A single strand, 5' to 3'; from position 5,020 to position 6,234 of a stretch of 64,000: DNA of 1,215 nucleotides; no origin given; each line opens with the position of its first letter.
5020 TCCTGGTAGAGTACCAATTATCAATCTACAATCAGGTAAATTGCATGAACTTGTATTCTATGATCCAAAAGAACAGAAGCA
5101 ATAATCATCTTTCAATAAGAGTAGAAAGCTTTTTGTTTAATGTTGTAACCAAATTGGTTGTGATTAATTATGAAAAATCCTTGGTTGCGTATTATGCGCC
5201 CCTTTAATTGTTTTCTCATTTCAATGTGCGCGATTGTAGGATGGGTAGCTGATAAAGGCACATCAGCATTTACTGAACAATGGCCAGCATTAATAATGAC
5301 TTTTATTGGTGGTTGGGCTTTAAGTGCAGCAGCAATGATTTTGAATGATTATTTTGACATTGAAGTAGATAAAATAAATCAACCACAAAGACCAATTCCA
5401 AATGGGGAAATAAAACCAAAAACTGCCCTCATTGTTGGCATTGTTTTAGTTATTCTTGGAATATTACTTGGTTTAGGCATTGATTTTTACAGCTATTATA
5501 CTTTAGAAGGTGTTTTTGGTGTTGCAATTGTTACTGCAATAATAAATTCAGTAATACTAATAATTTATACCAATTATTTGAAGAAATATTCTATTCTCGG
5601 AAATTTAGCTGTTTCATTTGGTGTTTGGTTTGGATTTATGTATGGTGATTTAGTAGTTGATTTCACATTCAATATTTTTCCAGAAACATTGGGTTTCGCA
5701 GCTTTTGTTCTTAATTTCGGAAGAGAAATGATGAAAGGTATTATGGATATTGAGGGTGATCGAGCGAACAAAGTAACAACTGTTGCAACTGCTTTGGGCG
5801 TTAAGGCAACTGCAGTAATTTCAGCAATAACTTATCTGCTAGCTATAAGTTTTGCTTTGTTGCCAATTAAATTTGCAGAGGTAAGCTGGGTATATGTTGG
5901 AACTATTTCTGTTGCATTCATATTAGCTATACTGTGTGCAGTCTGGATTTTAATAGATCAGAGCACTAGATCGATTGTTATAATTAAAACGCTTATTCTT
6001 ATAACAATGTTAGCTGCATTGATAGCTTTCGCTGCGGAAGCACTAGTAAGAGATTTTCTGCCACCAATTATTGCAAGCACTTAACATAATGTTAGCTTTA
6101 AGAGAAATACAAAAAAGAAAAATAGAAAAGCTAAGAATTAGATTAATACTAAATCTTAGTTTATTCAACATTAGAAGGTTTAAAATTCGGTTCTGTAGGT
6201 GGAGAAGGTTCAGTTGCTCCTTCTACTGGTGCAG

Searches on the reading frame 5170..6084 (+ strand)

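Call 54: search_protein_families(library=pfam, proteins=[window:5170-6084:+], max_evalue=0.01)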
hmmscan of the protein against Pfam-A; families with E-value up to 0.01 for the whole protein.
window:5170-6084:+ (304 aa): 1 family
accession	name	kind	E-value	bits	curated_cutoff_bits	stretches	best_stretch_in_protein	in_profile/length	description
PF01040.23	UbiA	-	1.5e-34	119.8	34.2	1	25-267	10-238/250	UbiA prenyltransferase family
